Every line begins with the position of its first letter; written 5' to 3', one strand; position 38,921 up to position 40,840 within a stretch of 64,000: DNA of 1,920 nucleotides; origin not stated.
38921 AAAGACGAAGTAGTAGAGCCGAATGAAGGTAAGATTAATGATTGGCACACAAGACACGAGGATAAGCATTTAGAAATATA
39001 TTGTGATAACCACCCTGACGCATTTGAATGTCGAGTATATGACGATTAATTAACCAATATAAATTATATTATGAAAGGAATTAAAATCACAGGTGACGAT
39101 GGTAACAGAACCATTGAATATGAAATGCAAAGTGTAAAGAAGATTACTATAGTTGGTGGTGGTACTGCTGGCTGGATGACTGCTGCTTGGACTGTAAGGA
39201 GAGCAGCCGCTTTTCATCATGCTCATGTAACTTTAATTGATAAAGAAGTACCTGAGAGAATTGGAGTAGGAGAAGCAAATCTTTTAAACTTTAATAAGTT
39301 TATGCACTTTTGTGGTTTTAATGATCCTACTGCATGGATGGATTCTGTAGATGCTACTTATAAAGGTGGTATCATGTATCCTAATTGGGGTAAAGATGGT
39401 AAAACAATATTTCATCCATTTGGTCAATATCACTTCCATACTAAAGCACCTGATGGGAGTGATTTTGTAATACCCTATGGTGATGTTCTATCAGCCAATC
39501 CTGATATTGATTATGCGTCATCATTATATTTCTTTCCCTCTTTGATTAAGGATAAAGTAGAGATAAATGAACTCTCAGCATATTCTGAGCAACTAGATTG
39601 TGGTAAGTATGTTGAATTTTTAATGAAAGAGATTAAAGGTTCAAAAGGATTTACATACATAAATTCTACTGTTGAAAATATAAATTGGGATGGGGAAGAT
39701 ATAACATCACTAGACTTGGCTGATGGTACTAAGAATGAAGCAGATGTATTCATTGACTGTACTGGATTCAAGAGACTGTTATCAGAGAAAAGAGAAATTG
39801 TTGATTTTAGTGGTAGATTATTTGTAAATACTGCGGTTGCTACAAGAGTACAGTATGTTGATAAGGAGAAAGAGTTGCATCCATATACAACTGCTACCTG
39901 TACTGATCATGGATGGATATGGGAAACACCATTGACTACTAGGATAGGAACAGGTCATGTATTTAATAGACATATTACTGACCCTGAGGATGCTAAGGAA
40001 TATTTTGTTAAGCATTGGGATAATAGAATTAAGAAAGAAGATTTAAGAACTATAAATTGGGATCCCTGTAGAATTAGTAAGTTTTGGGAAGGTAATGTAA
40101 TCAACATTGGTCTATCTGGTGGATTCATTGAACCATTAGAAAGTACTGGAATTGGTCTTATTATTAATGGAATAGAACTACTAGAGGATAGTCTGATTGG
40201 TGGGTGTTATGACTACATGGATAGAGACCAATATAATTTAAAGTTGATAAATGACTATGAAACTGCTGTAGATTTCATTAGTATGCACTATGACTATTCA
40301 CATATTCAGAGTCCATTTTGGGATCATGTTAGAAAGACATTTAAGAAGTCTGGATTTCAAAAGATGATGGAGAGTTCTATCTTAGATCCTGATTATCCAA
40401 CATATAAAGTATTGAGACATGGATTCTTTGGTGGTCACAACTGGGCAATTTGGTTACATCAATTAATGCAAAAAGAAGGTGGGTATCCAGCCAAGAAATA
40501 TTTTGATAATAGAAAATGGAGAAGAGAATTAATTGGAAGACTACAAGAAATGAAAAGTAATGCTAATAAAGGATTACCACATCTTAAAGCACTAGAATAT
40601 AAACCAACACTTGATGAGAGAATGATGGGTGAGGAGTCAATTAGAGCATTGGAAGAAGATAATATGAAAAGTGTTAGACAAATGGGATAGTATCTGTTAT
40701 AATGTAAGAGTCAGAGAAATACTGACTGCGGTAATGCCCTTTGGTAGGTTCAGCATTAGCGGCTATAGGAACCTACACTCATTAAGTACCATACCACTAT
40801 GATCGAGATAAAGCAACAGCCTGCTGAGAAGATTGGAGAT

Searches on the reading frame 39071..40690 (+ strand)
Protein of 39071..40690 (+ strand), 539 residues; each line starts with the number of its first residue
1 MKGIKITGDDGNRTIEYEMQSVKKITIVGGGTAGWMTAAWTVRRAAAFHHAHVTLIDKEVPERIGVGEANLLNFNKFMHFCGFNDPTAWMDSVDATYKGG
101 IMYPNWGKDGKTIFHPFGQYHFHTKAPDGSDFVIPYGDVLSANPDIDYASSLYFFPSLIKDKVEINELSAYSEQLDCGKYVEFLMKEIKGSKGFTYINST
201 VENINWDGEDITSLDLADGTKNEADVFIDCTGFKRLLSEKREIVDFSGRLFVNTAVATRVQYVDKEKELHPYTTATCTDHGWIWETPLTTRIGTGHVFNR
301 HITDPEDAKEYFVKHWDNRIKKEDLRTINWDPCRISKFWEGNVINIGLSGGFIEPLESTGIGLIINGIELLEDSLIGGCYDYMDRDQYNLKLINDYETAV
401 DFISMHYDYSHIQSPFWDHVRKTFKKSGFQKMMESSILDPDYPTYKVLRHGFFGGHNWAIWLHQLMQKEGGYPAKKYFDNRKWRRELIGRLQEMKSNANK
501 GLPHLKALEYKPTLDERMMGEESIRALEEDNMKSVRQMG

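Call 9: search_protein_families(library=phrogs, proteins=[window:39071-40690:+])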
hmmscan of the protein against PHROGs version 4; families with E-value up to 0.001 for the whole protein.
window:39071-40690:+ (539 aa): 1 family
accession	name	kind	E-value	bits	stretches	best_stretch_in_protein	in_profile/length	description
phrog_2928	-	other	3e-107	360.6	1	23-495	1-470/475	tryptophan halogenase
